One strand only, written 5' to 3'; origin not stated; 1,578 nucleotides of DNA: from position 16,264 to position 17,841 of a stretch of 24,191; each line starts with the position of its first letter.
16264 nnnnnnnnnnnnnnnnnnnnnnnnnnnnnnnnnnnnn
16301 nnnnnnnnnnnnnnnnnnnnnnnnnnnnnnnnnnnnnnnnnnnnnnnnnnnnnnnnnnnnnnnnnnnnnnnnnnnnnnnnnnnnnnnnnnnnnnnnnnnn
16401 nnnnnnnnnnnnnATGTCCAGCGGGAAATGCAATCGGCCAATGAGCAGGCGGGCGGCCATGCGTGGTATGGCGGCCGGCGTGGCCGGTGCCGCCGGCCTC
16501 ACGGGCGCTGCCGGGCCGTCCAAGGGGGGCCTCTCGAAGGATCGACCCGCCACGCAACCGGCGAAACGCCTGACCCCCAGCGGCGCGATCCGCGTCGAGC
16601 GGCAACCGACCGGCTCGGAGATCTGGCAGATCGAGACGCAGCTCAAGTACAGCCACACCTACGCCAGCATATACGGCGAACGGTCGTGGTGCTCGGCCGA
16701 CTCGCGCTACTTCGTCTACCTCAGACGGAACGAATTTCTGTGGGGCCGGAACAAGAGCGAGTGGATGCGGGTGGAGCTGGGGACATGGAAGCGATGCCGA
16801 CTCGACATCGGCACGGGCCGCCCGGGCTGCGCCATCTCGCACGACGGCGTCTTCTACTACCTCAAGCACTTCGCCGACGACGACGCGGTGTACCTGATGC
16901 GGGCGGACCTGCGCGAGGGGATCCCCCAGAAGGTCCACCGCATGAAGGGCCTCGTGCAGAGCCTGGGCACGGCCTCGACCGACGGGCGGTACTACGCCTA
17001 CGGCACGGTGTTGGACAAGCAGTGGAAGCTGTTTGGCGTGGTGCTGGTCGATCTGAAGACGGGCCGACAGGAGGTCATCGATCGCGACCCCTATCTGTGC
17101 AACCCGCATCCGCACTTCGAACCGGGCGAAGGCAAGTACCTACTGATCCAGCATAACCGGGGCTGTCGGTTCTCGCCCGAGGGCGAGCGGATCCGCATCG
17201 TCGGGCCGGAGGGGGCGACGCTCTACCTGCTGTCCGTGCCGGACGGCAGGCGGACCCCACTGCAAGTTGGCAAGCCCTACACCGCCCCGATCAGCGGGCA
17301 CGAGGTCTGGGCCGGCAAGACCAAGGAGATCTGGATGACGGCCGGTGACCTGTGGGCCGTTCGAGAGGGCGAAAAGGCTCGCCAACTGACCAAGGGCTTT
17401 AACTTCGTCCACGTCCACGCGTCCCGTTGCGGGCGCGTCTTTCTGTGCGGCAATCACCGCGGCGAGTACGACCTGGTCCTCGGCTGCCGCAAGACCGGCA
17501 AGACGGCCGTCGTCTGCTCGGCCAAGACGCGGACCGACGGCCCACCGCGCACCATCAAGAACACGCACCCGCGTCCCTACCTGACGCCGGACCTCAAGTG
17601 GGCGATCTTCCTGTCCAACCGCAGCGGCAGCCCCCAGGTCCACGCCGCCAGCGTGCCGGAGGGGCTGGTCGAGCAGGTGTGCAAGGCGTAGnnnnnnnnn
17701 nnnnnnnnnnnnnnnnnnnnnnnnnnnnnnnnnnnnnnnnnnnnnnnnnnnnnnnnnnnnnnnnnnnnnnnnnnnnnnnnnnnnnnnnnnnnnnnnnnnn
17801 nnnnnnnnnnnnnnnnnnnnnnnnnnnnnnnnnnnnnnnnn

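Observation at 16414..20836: PL22-like paralogue pair in which one copy swaps metal ligands for Lys/Arg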

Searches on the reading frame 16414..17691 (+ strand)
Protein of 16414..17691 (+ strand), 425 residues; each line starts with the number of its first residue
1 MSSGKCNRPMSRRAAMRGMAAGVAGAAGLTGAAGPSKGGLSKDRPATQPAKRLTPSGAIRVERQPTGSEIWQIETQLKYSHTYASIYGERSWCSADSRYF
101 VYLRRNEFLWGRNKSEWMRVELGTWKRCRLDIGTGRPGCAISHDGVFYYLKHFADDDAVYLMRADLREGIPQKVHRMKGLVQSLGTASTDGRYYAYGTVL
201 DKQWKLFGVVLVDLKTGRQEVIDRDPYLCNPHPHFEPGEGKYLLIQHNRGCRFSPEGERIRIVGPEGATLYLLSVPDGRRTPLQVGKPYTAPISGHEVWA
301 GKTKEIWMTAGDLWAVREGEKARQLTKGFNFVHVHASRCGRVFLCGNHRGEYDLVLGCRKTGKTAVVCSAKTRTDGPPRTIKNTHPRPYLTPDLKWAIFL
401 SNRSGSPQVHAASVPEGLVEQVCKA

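Call 5: search_protein_families(library=pfam, proteins=[window:16414-17691:+], max_evalue=0.1)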
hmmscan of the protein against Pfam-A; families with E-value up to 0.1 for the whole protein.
window:16414-17691:+ (425 aa): 1 family
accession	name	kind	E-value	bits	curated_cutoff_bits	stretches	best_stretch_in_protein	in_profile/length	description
PF14583.12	Pectate_lyase22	-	0.0051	16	30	1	361-417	329-385/386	Oligogalacturonate lyase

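Call 7: search_solved_structures(query=window:16414-17691:+, max_evalue=10, show_alignments=2)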
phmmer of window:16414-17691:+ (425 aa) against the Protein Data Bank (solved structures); distinct sequences matched with E-value up to 10: 5.
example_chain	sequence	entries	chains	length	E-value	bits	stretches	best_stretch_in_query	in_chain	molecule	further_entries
3c5m_A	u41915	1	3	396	0.027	16.3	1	366-417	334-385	Oligogalacturonate lyase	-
3pe7_A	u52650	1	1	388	0.038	15.8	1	383-418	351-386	Oligogalacturonate lyase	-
7mx5_A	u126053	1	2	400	0.052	15.3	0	390-421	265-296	Tol-Pal system protein TolB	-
6vsu_A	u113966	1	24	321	1.2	10.8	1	254-305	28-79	Arginase 1, mitochondrial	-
5m8i_A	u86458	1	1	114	2.1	10.1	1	247-295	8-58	CUGBP Elav-like family member 2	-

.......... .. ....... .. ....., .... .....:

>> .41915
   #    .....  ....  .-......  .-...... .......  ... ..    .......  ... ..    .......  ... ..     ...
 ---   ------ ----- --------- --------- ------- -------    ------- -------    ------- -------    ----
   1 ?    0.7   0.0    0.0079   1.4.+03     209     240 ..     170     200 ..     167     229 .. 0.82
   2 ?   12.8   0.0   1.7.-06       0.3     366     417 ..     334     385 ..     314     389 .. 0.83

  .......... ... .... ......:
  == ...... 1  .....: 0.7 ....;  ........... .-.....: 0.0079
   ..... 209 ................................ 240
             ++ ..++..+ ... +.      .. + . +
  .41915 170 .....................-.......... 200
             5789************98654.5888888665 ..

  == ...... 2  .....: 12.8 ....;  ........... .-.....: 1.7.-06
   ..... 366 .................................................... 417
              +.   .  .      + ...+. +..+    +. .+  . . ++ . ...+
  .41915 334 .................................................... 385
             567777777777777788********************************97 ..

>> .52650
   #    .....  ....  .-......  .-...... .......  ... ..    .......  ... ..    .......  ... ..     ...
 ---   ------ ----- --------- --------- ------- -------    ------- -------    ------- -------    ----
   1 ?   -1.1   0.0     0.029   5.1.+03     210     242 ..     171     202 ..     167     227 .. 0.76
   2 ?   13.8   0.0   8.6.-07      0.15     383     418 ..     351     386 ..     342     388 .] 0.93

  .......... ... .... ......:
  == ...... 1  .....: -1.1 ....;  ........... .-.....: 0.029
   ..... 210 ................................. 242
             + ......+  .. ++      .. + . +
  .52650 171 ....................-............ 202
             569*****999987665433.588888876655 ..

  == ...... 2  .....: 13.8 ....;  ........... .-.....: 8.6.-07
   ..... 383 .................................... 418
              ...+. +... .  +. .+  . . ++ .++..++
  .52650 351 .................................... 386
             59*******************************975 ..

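Call 12: find_homologous_proteins(query=window:16414-17691:+, max_evalue=0.00001)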
Query window:16414-17691:+ (425 aa): 455 proteins with E <= 0.00001 among 8000 candidates; the best 120 are listed.
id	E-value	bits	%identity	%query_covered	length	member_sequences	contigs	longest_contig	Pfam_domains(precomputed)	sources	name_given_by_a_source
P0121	5.7e-298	1006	100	100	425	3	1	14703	-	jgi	-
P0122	8.4e-228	774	82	97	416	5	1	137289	-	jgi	-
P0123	2.8e-226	769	76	100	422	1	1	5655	-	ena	-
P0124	2.4e-222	756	75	100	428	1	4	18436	-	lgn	-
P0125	2.8e-222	756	78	98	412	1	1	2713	-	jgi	jgi:hypothetical protein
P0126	5.0e-222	755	76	100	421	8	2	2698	-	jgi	-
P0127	1.2e-221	754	76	100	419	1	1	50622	-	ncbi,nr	ncbi:MAG: hypothetical protein JXQ75_14300 [Phycisphaerae bacterium]|nr:hypothetical protein [Phycis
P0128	3.6e-220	749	75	100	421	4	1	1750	-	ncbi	-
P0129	3.7e-220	749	76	100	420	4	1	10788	-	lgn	-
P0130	5.7e-220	749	75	100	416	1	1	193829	-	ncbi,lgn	-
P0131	4.3e-168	578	79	72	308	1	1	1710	-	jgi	jgi:hypothetical protein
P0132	1.9e-147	510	58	94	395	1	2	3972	-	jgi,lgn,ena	-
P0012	2.4e-136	473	53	99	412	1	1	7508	PF14583.13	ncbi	-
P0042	1.1e-135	471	53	99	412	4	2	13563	-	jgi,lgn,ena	-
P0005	2.1e-135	470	50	100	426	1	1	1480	PF14583.13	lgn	-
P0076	2.2e-134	467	56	86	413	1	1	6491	PF14583.13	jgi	jgi:hypothetical protein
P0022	5.1e-134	465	52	100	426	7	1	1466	PF14583.13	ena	-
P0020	1.1e-133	464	53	100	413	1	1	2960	PF14583.13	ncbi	-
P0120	7.6e-133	461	56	88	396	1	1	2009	PF14583.13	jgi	jgi:hypothetical protein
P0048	9.1e-133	461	52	99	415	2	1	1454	PF14583.13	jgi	-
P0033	1.0e-132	461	56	86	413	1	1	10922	PF14583.13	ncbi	ncbi:MAG: hypothetical protein ABIP48_31105 [Planctomycetota bacterium]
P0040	2.5e-132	460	52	100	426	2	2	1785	PF14583.13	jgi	jgi:hypothetical protein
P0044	2.9e-132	460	56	88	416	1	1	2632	PF14583.13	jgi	jgi:hypothetical protein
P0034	5.4e-132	459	52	98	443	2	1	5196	PF14583.13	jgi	jgi:hypothetical protein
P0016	2.6e-131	456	55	89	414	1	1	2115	PF14583.13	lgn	-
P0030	7.0e-130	452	51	98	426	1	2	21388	PF14583.13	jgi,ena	-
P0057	1.3e-129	451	53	99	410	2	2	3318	PF14583.13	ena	-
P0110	1.4e-129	451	56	86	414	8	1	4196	PF14583.13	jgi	-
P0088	2.6e-129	450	55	87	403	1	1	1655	PF14583.13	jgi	jgi:hypothetical protein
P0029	5.5e-129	449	53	88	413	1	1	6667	PF14583.13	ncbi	-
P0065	6.5e-129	448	55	88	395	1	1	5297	PF14583.13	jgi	jgi:hypothetical protein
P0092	2.6e-128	446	51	98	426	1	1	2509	PF14583.13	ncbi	-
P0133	2.8e-128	446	53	90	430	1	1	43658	PF14583.13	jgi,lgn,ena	-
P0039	2.9e-128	446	52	90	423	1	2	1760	PF14583.13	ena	-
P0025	3.1e-128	446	52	98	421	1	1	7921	PF14583.13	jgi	jgi:hypothetical protein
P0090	5.3e-128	445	55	88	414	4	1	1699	PF14583.13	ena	-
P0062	8.3e-128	445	54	87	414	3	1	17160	PF14583.13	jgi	-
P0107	1.4e-126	441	52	98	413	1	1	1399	PF14583.13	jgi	-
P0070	2.0e-126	440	50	100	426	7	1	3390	PF14583.13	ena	-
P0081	3.5e-126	439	55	86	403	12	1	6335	PF14583.13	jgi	-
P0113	7.6e-126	438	54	86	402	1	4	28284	PF14583.13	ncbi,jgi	ncbi:MAG: TolB-like translocation protein [Planctomycetota bacterium]|jgi:hypothetical protein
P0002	8.9e-126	438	50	99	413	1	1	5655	PF14583.13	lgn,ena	-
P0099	1.0e-125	438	50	99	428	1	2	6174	PF14583.13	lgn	-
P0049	1.1e-125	438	49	99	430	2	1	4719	PF14583.13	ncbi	-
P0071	1.7e-125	437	50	100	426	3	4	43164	PF14583.13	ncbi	ncbi:MAG: hypothetical protein ACYST5_00785 [Planctomycetota bacterium]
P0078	2.6e-125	437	52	98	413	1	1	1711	PF14583.13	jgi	jgi:hypothetical protein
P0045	5.2e-125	436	55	88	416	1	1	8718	PF14583.13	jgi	jgi:hypothetical protein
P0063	5.3e-125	436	48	99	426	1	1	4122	PF14583.13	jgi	jgi:hypothetical protein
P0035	6.0e-125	435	53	89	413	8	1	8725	PF14583.13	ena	-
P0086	1.1e-124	435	55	86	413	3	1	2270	PF14583.13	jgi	jgi:hypothetical protein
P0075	1.2e-124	434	50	98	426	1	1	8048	PF14583.13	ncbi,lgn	-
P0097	1.8e-124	434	55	86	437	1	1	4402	PF14583.13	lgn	-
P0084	3.1e-124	433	50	99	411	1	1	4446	PF14583.13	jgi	jgi:hypothetical protein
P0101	1.6e-123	431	50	100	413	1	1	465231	PF14583.13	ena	-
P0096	1.7e-123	431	55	87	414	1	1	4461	PF14583.13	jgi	-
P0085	1.9e-123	430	54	86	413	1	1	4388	PF14583.13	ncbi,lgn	-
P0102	3.5e-123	430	53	86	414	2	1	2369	PF14583.13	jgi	jgi:hypothetical protein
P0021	3.7e-123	430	49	100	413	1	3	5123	PF14583.13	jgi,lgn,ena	-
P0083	4.6e-123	429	49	99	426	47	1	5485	PF14583.13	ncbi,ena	-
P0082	4.6e-123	429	53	87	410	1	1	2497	PF14583.13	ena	-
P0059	6.9e-123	429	49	100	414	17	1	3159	PF14583.13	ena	-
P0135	7.6e-123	428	50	98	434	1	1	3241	PF14583.13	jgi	-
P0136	2.7e-122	427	55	87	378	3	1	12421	PF14583.13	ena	-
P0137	6.6e-122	425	49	96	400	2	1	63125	PF14583.13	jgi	-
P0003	8.0e-122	425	54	87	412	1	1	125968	PF14583.13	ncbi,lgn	-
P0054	1.2e-121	425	49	100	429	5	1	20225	PF14583.13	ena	-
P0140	2.3e-121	424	51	88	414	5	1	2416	PF14583.13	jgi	-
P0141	2.5e-121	423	53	90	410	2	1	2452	PF14583.13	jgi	jgi:hypothetical protein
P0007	3.0e-121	423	50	97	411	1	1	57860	PF14583.13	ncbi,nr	ncbi:MAG: hypothetical protein JXQ73_25315 [Phycisphaerae bacterium]|nr:hypothetical protein [Phycis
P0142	8.9e-121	422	50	97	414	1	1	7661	PF14583.13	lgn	-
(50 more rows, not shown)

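Call 34: predict_structure(alignment_id=A2)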
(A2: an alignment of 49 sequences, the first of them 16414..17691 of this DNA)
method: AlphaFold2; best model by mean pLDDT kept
length: 425 residues; sequences in the alignment: 49
mean_pLDDT: 84.4   pTM: 0.82
mean pLDDT of the five models: 84.4, 83.9, 83.4, 83.2, 82.4
residues with pLDDT >= 90: 269; 70-90: 82; 50-70: 19; < 50: 55
segments of 3 or more residues with pLDDT < 50: 1-13, 16-49, 51-53, 79-81
pLDDT, mean of each block of 10 residues (from residue 1): 35 46 41 39 45 66 97 70 73 94 88 94 93 95 94 97 97 96 93 96 94 98 94 90 93 90 85 96 90 85 92 93 92 92 91 94 96 66 79 96 87 98 90
secondary structure, 60 per line:
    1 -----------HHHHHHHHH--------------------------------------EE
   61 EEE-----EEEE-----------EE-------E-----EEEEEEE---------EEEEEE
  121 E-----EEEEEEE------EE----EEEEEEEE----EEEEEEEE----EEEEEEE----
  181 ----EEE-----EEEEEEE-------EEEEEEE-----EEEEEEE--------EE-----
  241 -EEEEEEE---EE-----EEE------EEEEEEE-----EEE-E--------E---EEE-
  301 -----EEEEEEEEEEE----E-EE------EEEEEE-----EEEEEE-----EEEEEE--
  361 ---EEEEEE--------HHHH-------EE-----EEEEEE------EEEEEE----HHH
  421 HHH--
elements in order: H12-20 E59-63 E69-72 E99-105 E115-121 E127-133 E146-153 E158-165 E170-176 E185-187 E193-199 E207-213 E219-225 E242-248 E259-261 E268-274 E280-282 E297-299 E306-316 E331-336 E342-347 E353-358 E364-369 H378-381 E396-401 E408-413 H418-423

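Call 37: search_protein_families(library=ncbifam, proteins=[window:16414-17691:+], max_evalue=0.01)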
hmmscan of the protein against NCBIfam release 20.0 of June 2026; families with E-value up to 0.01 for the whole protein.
window:16414-17691:+ (425 aa): 0 families

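Call 45: find_encoding_contigs(protein=P0122, flank=10000, max_places=3)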
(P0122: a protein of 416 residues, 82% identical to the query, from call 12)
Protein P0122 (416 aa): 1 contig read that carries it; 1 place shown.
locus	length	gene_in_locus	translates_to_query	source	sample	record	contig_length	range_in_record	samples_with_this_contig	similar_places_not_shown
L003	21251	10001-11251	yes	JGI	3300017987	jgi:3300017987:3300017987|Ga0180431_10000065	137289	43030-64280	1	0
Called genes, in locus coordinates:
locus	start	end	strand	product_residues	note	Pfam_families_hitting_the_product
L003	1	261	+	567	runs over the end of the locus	PF02638:GHL10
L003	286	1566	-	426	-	PF24316:Tli3 (faint), PF02012:BNR (faint), PF13088:BNR_2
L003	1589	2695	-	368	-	PF01408:GFO_IDH_MocA, PF02894:GFO_IDH_MocA_C, PF22725:GFO_IDH_MocA_C3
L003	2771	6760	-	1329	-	PF13964:Beta-prop_Calicin, PF01344:Kelch_1 (weak), PF13415:Beta-prop_FBX42, PF01344:Kelch_1, PF24681:Kelch_KLHDC2_KLHL20_DRC7, PF25210:Kelch_FKB95, PF00754:F5_F8_type_C, PF22633:F5_F8_type_C_2, +5 more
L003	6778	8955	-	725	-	-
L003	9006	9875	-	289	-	PF00857:Isochorismatase (weak)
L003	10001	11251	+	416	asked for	-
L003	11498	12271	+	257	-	PF04893:Yip1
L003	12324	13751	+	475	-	PF00364:Biotin_lipoyl (faint), PF25917:BSH_RND, PF25973:BSH_CzcB (faint), PF25984:BSH_YknX (weak), PF25885:HH_EMRA (weak), PF25990:Beta-barrel_YknX (faint), PF25967:RND-MFP_C (faint), PF25989:YknX_C (faint)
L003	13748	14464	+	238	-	PF02463:SMC_N (weak), PF00005:ABC_tran, PF13304:AAA_21 (faint)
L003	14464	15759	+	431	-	PF12704:MacB_PCD, PF02687:FtsX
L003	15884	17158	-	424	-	PF12715:Abhydrolase_7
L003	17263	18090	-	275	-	PF04439:Adenyl_transf (faint)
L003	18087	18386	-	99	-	PF00106:adh_short, PF13561:adh_short_C2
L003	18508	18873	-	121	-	PF18480:DUF5615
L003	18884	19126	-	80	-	PF04255:DUF433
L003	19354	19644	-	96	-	-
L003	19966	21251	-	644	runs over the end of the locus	-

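Call 46: find_encoding_contigs(protein=P0130, flank=10000, max_places=3)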
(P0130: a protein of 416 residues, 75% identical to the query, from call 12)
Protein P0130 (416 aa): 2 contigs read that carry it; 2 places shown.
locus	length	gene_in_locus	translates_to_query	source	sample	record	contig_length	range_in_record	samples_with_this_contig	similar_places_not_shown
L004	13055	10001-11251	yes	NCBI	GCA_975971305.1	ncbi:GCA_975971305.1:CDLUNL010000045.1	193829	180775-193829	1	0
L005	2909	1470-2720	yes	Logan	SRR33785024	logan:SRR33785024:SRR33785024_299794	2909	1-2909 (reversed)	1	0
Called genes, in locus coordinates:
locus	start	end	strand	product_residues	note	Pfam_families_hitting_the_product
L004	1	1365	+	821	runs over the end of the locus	-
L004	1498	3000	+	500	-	-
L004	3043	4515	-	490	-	PF00171:Aldedh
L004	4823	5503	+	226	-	PF01841:Transglut_core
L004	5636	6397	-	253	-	PF00106:adh_short, PF08659:KR, PF13561:adh_short_C2, PF23441:SDR (weak)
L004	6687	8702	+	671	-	PF13385:Laminin_G_3, PF15892:BNR_4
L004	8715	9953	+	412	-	PF01208:URO-D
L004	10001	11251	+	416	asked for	-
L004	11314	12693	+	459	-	PF14684:Tricorn_C1, PF03572:Peptidase_S41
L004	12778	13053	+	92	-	?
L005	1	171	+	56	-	?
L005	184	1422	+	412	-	PF01208:URO-D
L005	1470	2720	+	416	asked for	-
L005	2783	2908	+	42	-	?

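Call 47: find_encoding_contigs(protein=P0127, flank=10000, max_places=3)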
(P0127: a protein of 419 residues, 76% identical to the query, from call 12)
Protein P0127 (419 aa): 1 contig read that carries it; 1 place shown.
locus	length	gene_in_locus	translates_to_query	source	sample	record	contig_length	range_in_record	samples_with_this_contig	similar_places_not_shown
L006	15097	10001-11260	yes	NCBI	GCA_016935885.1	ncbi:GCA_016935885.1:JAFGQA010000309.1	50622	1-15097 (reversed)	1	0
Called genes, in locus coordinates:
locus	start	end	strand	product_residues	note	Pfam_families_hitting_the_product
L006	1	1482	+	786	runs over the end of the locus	PF19501:PcRGLX_1st (weak), PF21345:PcRGLX_2nd (faint), PF21346:PcRGLX_3rd (weak)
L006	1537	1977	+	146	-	PF03061:4HBT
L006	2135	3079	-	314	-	PF00135:COesterase (weak), PF01738:DLH (faint), PF20434:BD-FAE, PF07859:Abhydrolase_3, PF00326:Peptidase_S9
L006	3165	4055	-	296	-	PF04909:Amidohydro_2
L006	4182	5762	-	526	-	PF13385:Laminin_G_3 (weak), PF15892:BNR_4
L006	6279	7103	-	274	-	PF07947:YhhN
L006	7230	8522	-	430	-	PF13088:BNR_2 (weak)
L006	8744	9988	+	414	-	PF22244:GCE_fung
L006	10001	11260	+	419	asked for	-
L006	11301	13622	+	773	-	-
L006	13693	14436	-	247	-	PF01656:CbiA (weak)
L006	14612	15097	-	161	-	PF16347:SGSH_C (weak)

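Call 48: find_encoding_contigs(protein=P0123, flank=10000, max_places=3)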
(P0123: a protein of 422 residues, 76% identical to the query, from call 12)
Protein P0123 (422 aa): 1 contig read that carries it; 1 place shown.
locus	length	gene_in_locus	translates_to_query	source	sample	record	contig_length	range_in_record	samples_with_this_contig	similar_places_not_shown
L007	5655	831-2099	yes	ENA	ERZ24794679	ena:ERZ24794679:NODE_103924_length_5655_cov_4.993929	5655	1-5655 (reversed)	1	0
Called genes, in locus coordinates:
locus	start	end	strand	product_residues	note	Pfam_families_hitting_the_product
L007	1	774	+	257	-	?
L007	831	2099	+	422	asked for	-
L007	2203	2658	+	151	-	PF00383:dCMP_cyt_deam_1, PF14437:MafB19-deam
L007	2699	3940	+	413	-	PF14583:Pectate_lyase22 (faint)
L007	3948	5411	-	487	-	PF00749:tRNA-synt_1c, PF19269:Anticodon_2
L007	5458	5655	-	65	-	?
